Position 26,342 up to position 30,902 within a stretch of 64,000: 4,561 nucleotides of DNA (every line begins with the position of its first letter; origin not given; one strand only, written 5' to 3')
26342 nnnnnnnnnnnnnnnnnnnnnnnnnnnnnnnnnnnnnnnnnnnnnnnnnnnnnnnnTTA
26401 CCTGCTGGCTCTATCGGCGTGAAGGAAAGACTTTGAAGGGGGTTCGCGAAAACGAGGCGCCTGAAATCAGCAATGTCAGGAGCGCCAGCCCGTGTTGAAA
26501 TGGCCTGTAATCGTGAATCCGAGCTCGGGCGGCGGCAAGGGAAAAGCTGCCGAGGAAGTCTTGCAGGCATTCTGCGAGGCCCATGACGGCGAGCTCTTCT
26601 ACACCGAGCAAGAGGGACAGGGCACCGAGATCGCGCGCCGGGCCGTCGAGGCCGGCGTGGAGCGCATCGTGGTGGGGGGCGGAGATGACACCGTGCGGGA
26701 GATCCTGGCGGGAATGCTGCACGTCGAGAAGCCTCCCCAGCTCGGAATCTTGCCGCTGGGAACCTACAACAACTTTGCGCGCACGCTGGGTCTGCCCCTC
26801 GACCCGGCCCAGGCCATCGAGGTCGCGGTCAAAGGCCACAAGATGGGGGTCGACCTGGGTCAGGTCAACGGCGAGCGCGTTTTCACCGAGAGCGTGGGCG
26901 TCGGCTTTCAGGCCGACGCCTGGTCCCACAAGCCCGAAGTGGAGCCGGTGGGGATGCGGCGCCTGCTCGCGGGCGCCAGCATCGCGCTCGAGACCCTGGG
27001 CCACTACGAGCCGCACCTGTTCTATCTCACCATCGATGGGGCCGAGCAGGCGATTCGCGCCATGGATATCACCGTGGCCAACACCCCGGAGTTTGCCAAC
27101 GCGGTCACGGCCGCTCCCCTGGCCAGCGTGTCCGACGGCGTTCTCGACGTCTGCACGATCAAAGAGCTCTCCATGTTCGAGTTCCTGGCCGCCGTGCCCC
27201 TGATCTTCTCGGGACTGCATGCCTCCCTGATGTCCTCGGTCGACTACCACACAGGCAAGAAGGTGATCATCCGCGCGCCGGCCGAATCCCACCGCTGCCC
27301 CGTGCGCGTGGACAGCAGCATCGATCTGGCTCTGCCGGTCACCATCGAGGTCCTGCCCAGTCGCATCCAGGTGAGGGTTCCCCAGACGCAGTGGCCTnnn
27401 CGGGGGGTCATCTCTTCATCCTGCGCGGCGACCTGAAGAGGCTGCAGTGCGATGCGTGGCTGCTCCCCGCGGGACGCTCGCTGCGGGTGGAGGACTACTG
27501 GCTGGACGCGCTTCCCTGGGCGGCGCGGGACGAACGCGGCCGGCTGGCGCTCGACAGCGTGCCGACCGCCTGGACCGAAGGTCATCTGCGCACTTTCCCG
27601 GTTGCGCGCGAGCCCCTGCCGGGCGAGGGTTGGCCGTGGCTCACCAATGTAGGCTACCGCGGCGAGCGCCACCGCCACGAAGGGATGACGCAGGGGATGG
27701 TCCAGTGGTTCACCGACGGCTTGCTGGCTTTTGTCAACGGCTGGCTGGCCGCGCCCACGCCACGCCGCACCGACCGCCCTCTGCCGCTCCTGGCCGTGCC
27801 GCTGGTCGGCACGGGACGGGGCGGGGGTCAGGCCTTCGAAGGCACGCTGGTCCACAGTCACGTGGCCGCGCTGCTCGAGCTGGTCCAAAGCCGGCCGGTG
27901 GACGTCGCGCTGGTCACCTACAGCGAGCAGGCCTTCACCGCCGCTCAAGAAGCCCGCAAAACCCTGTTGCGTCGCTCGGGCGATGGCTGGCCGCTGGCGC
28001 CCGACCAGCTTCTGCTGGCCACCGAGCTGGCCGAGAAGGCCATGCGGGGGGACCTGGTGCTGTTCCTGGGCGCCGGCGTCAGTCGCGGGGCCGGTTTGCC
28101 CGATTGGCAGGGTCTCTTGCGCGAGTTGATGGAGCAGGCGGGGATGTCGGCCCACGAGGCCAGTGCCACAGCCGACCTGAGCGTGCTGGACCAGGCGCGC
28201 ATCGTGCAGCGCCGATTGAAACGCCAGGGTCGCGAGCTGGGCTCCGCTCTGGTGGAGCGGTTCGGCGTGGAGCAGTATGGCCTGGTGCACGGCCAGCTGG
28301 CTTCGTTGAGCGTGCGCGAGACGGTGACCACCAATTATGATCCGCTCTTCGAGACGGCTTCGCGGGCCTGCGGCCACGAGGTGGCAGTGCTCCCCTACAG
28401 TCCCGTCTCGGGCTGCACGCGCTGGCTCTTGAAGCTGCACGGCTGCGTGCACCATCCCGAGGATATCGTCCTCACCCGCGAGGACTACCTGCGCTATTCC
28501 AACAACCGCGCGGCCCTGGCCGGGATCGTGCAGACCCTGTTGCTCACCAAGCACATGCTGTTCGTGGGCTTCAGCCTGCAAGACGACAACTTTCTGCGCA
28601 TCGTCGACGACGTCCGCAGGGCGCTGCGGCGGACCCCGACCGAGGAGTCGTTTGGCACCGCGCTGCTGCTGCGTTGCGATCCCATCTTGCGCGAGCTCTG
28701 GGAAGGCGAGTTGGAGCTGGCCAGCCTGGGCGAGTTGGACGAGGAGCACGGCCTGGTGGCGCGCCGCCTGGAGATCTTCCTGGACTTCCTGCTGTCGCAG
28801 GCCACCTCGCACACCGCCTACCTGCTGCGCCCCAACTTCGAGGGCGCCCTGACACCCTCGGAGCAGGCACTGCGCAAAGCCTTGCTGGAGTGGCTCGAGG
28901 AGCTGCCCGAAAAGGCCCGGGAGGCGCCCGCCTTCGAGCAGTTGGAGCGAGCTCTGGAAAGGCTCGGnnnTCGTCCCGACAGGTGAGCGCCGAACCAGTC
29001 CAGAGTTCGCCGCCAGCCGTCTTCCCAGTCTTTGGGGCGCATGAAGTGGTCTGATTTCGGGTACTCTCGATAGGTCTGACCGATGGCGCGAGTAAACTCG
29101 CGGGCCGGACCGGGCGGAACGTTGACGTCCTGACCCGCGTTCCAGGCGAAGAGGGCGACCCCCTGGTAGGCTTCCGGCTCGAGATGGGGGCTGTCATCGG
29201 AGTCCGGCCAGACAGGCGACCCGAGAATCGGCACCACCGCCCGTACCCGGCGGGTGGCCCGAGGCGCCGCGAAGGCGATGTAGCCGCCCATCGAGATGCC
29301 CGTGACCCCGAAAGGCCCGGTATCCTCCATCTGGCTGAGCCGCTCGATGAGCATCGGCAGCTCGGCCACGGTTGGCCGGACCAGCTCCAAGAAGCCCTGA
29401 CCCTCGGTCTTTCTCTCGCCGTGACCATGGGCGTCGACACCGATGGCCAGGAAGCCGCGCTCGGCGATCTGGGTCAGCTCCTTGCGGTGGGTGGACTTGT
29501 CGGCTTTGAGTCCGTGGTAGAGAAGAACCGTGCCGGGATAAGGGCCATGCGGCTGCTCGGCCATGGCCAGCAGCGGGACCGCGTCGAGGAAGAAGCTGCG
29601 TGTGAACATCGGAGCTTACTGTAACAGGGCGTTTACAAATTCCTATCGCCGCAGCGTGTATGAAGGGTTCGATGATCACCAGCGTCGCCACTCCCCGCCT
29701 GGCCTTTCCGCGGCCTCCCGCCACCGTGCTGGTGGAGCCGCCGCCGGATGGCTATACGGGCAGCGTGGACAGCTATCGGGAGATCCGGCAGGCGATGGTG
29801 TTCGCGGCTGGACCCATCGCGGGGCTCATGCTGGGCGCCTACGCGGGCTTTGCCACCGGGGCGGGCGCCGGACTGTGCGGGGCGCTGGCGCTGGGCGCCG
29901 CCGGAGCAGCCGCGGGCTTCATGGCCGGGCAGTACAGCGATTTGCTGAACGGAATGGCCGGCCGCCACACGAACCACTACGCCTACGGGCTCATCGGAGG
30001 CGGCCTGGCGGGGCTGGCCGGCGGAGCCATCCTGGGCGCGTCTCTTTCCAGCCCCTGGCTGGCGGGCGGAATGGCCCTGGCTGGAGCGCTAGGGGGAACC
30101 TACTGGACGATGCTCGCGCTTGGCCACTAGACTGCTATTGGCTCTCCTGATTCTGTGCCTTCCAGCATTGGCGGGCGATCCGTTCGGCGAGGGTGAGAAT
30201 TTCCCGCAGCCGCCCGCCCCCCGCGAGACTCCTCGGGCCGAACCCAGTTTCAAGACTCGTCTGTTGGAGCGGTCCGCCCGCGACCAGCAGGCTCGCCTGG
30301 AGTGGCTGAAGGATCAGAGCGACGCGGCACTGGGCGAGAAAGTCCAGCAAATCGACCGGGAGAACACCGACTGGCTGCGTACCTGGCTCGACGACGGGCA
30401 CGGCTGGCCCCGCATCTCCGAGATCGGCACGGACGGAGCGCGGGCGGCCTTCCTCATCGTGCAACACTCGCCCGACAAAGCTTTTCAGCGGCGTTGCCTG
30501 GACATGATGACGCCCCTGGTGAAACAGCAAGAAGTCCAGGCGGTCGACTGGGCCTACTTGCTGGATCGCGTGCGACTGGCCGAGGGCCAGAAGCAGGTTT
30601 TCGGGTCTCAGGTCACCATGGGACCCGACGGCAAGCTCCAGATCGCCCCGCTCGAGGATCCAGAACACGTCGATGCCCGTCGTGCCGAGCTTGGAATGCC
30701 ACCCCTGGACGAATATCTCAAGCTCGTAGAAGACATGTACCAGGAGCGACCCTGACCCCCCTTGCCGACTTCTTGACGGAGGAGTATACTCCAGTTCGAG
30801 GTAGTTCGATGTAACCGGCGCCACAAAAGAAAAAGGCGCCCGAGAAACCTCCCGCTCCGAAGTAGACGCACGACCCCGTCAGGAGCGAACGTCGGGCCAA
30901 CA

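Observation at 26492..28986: Translationally coupled two-gene operon: DAGK_cat-family kinase + macro-like/SIR2_2 fusion. Candidate undescribed NAD+-depleting defence or signalling system.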

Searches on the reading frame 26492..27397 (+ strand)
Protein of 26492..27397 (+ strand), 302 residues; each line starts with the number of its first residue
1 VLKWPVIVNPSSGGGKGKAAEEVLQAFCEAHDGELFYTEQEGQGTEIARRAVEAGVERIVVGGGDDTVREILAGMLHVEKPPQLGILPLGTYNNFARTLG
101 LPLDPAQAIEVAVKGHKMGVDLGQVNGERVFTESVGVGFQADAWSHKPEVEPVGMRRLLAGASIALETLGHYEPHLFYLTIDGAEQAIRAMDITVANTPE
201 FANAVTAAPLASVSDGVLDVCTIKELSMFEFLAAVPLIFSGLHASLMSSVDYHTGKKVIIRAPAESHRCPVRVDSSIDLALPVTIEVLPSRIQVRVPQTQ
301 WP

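Call 3: search_protein_families(library=pfam, proteins=[window:26492-27397:+], max_evalue=0.1)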
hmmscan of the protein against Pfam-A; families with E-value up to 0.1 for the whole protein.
window:26492-27397:+ (302 aa): 3 families
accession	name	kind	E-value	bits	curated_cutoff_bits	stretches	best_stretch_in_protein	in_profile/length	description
PF00781.29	DAGK_cat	-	3.6e-31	107.8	23.6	1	4-125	2-125/125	Diacylglycerol kinase catalytic domain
PF19279.4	YegS_C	-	1.4e-22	80.5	27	1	158-294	24-156/158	YegS C-terminal NAD kinase beta sandwich-like domain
PF01513.26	NAD_kinase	-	0.078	13.7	25.5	0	43-91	60-106/130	ATP-NAD kinase N-terminal domain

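Call 4: search_protein_families(library=padloc, proteins=[window:26492-27397:+], max_evalue=0.1)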
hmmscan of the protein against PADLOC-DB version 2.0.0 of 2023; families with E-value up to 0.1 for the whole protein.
window:26492-27397:+ (302 aa): 0 families

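Call 5: search_protein_families(library=ncbifam, proteins=[window:26492-27397:+], max_evalue=0.1)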
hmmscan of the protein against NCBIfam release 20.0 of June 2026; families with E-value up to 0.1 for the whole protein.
window:26492-27397:+ (302 aa): 11 families
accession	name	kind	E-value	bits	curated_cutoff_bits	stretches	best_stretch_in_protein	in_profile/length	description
TIGR00147.1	TIGR00147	subfamily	5.6e-45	153.5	118.65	1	1-298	1-296/296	YegS/Rv2252/BmrU family lipid kinase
NF009604.0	PRK13057.1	equivalog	4.7e-35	121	274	1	7-300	14-298/302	lipid kinase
NF009602.0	PRK13054.1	equivalog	5.2e-30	104.6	284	1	39-298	40-294/301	lipid kinase YegS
NF009874.0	PRK13337.1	equivalog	5.2e-30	104.4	385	1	6-300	7-297/305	diacylglycerol kinase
NF009603.0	PRK13055.1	subfamily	2.3e-29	102.4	342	1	6-296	7-299/335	diacylglycerol kinase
NF002033.0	PRK00861.1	subfamily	1.3e-28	99.5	293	1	6-300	16-308/328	putative lipid kinase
NF009025.0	PRK12361.1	equivalog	2.6e-26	91.9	505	1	6-299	246-542/546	hypothetical protein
NF040993.1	MamU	equivalog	1.5e-23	83.7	400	1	19-297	22-295/296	lipid kinase MamU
NF008882.0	PRK11914.1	equivalog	1.5e-22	80.2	302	1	5-298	12-304/306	diacylglycerol kinase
TIGR03702.1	lip_kinase_YegS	equivalog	2.5e-22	79.3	387.45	1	38-297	35-289/295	lipid kinase YegS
NF009605.0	PRK13059.1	equivalog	1.6e-21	76.5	313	1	3-295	3-290/295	putative lipid kinase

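Call 41: find_homologous_proteins(query=window:26492-27397:+, max_evalue=1e-20)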
Query window:26492-27397:+ (302 aa): 240 proteins with E <= 1e-20 among 8000 candidates; the best 120 are listed.
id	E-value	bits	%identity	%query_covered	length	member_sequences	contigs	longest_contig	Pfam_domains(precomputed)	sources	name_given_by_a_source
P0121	4.9e-196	668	100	100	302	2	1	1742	PF00781.30,PF19279.5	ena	-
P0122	5.2e-160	550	82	100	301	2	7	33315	PF00781.30,PF19279.5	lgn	-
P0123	4.6e-150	517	78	100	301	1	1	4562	PF00781.30,PF19279.5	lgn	-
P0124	5.3e-147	507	75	100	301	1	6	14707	PF00781.30,PF19279.5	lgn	-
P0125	3.6e-139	481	72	100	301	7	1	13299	PF00781.30,PF19279.5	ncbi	-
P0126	1.1e-128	447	67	100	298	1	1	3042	PF00781.30,PF19279.5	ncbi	ncbi:MAG: diacylglycerol kinase family protein [Candidatus Eremiobacterota bacterium]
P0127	1.2e-105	371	59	98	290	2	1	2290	PF00781.30,PF19279.5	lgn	-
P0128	3.5e-65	238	43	98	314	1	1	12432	PF00781.30,PF19279.5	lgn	-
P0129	4.8e-65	238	43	97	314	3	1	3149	PF00781.30,PF19279.5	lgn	-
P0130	3.4e-64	235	41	98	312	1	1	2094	PF00781.30,PF19279.5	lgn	-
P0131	2.0e-62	229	42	98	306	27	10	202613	PF00781.30,PF19279.5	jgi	jgi:YegS/Rv2252/BmrU family lipid kinase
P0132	4.1e-62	228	41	98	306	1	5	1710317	PF00781.30,PF19279.5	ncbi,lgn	-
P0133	4.7e-62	228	41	98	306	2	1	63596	PF00781.30,PF19279.5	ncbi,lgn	-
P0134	2.2e-60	223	41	97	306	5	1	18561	PF00781.30,PF19279.5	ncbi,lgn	-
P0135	1.8e-59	220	41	97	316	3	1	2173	PF00781.30,PF19279.5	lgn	-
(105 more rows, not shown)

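Call 43: find_encoding_contigs(protein=P0126, flank=5000, max_places=2)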
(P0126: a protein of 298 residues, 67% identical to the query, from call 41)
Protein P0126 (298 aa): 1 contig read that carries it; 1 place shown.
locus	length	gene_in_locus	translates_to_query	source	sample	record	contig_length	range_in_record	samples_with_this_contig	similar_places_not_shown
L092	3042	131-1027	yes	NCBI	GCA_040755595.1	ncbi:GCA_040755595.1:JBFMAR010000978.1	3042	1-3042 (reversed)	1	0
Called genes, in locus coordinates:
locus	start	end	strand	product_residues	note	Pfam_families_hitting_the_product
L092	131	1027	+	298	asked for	PF00781:DAGK_cat, PF19279:YegS_C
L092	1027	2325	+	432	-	-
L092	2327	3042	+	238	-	?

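Call 44: find_encoding_contigs(protein=P0127, flank=5000, max_places=2)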
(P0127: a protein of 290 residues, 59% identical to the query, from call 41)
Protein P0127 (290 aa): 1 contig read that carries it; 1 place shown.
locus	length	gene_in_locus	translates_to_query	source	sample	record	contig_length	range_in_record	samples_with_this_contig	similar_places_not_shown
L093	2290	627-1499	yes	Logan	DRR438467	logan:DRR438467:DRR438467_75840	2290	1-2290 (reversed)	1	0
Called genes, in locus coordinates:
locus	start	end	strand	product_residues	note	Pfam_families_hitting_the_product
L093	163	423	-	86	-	-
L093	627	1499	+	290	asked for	PF00781:DAGK_cat, PF19279:YegS_C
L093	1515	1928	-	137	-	-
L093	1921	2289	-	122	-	?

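Call 45: find_encoding_contigs(protein=P0132, flank=5000, max_places=2)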
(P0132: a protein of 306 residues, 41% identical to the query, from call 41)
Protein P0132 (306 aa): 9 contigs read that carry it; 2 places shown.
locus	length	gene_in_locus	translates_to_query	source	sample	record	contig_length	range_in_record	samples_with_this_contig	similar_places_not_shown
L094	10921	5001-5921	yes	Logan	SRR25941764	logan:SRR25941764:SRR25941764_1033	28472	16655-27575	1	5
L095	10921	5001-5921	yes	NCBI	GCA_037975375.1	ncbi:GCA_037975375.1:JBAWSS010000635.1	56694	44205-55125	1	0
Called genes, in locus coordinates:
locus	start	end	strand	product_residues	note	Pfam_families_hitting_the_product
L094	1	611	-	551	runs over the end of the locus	-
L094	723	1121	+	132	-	PF13622:4HBT_3 (weak), PF03061:4HBT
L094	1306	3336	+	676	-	PF02897:Peptidase_S9_N, PF00326:Peptidase_S9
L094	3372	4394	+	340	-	PF07719:TPR_2 (faint)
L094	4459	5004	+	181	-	PF09419:PGP_phosphatase (faint), PF00702:Hydrolase, PF13419:HAD_2 (faint), PF13242:Hydrolase_like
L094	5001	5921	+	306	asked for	PF00781:DAGK_cat, PF19279:YegS_C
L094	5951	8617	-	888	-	PF00672:HAMP (weak), PF00989:PAS, PF08448:PAS_4 (weak), PF13188:PAS_8 (faint), PF13426:PAS_9 (weak), PF00512:HisKA, PF02518:HATPase_c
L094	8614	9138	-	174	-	PF00227:Proteasome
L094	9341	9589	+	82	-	-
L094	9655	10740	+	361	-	PF02481:DNA_processg_A, PF17782:WHD_DprA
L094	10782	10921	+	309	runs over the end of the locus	PF01073:3Beta_HSD, PF01370:Epimerase, PF02719:Polysacc_synt_2 (faint), PF04321:RmlD_sub_bind, PF07993:NAD_binding_4 (faint), PF16363:GDP_Man_Dehyd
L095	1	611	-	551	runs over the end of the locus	-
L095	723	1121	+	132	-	PF13622:4HBT_3 (weak), PF03061:4HBT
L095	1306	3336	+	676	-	PF02897:Peptidase_S9_N, PF00326:Peptidase_S9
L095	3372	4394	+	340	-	PF07719:TPR_2 (faint)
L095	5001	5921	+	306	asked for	PF00781:DAGK_cat, PF19279:YegS_C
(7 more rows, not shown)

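Call 47: search_protein_families(library=pfam, proteins=[L092:1027-2325:+, L092:2327-3040:+, L093:1515-1928:-, L093:163-423:-], max_evalue=1)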
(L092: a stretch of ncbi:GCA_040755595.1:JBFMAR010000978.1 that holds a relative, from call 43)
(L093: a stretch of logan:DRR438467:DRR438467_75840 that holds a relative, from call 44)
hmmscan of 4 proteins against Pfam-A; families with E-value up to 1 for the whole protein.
L092:1027-2325:+ (432 aa): 1 family
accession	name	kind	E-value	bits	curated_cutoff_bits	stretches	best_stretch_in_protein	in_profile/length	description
PF12311.13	DUF3632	-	0.21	12.4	23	1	72-132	89-143/175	Protein of unknown function (DUF3632)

L092:2327-3040:+ (238 aa): 0 families

L093:1515-1928:- (137 aa): 1 family
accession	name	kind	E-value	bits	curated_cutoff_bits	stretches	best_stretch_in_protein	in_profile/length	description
PF09537.16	DUF2383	-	0.026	15.1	30.8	1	12-58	6-52/111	Domain of unknown function (DUF2383)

L093:163-423:- (86 aa): 0 families

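Call 63: find_related_loci(query=window:26492-27397:+, collection=metagenome_contigs, flank=5000)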
Query window:26492-27397:+ (302 aa) in metagenome_contigs; peptide patterns used: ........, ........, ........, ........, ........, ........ (x = any residue, [..] = any of these).
74 stretches matched a pattern, but none encodes a relative of the query by tblastn (E <= 1e-3).

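Call 64: search_protein_families(library=padloc, proteins=[L092:1027-2325:+, L092:2327-3040:+], max_evalue=0.1)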
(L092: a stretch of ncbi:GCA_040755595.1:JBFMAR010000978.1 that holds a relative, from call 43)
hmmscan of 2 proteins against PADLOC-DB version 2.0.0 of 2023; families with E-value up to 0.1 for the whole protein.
L092:1027-2325:+ (432 aa): 0 families

L092:2327-3040:+ (238 aa): 5 families
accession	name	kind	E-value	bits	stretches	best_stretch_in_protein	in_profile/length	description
PDLC00407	ThsA1|ThsA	-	0.00017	18.3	1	208-236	17-45/478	STALD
PDLC04167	Dsr1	-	0.0045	12.7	1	207-237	17-47/1248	-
PDLC02183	Dsr1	-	0.015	11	1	207-237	17-47/1275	-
PDLC00409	ThsA1|ThsA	-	0.022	12.1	1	208-237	18-47/242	STALD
PDLC04166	Dsr1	-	0.025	10.3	1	200-237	12-49/1227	-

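Call 83: find_homologous_proteins(query=L092:1027-2325:+, max_evalue=0.001)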
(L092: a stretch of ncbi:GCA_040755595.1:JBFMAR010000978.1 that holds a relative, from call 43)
Query L092:1027-2325:+ (432 aa): 2 proteins with E <= 0.001 among 8000 candidates.
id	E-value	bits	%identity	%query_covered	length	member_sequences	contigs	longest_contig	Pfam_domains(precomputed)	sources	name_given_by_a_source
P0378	3.9e-289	976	100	100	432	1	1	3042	-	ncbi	ncbi:MAG: hypothetical protein AB1758_25530 [Candidatus Eremiobacterota bacterium]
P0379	2.3e-16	78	35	43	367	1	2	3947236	-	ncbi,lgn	ncbi:MAG: hypothetical protein AB7S38_10620 [Vulcanimicrobiota bacterium]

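Call 84: find_encoding_contigs(protein=P0379, flank=6000, max_places=2)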
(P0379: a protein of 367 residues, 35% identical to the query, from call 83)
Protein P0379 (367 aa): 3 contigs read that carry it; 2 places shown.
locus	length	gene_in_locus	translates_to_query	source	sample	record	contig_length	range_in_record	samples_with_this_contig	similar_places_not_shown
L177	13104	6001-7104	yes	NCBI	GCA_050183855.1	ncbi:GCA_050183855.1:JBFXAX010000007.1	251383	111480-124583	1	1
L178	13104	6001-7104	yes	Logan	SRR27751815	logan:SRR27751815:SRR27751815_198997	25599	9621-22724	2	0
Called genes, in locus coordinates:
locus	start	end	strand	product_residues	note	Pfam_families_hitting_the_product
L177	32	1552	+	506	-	PF12072:RNase_Y_N, PF00013:KH_1 (weak), PF01966:HD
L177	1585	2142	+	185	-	-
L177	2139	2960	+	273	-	PF02811:PHP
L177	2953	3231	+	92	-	PF00329:Complex1_30kDa (weak)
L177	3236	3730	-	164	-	-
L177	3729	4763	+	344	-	PF12895:ANAPC3 (faint), PF00515:TPR_1 (faint), PF07719:TPR_2 (faint), PF13181:TPR_8 (faint), PF13371:TPR_9 (faint), PF13414:TPR_11 (faint), PF13432:TPR_16 (weak), PF14559:TPR_19 (weak), +3 more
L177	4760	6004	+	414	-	PF01547:SBP_bac_1, PF13416:SBP_bac_8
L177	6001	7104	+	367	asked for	-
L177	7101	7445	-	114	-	-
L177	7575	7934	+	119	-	PF12643:MazG-like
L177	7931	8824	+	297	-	PF00528:BPD_transp_1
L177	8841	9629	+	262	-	PF00528:BPD_transp_1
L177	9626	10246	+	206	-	PF01510:Amidase_2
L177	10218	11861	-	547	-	PF11028:TMEM260_N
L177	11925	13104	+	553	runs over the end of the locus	-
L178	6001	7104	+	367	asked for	-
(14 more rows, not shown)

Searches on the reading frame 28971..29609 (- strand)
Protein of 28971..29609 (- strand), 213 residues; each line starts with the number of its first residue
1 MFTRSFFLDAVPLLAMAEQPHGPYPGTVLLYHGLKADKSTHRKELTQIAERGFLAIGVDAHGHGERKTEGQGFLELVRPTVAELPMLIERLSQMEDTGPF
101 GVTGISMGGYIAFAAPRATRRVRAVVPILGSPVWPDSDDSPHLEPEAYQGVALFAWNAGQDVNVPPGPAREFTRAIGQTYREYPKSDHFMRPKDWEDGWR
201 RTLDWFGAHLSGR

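Call 62: search_protein_families(library=padloc, proteins=[window:28971-29609:-], max_evalue=0.001)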
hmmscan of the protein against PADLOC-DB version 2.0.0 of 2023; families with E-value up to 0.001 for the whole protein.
window:28971-29609:- (213 aa): 0 families

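Call 73: search_protein_families(library=pfam, proteins=[window:28971-29609:-], max_evalue=0.001)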
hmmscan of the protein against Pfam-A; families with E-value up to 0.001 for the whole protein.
window:28971-29609:- (213 aa): 6 families
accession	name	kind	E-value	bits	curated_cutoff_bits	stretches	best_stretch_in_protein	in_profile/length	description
PF12146.15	Hydrolase_4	-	4.7e-10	39.6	27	1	26-126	5-105/239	Serine aminopeptidase, S33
PF01738.24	DLH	-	1.2e-07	32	21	1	20-209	8-216/217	Dienelactone hydrolase family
PF12697.13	Abhydrolase_6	-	2.6e-05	25.4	26.3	1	44-202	19-143/217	Alpha/beta hydrolase family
PF00561.26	Abhydrolase_1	-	5.1e-05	23.5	25.8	1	27-163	2-129/245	alpha/beta hydrolase fold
PF09752.15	ABHD18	-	9.2e-05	22.2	21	1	79-130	157-207/351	Alpha/beta hydrolase domain containing 18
PF02129.25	Peptidase_S15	-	0.00013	22.2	23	1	35-135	35-133/262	X-Pro dipeptidyl-peptidase (S15 family)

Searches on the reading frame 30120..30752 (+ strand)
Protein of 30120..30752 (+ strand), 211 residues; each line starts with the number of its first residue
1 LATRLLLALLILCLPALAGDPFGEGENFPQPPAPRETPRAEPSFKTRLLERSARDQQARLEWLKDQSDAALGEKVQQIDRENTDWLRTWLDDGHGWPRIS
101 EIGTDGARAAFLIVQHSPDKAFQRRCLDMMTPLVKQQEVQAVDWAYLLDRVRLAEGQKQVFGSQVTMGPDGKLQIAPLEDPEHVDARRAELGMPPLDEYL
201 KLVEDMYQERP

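Call 62: search_protein_families(library=padloc, proteins=[window:30120-30752:+], max_evalue=0.001)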
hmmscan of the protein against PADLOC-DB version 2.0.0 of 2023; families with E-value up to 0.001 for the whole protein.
window:30120-30752:+ (211 aa): 0 families

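Call 73: search_protein_families(library=pfam, proteins=[window:30120-30752:+], max_evalue=0.001)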
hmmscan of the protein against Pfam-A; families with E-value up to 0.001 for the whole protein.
window:30120-30752:+ (211 aa): 1 family
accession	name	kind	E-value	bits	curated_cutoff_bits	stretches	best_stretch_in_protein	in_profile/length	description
PF20329.3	DUF6624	-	5.6e-28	98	27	1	54-208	18-169/173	Family of unknown function (DUF6624)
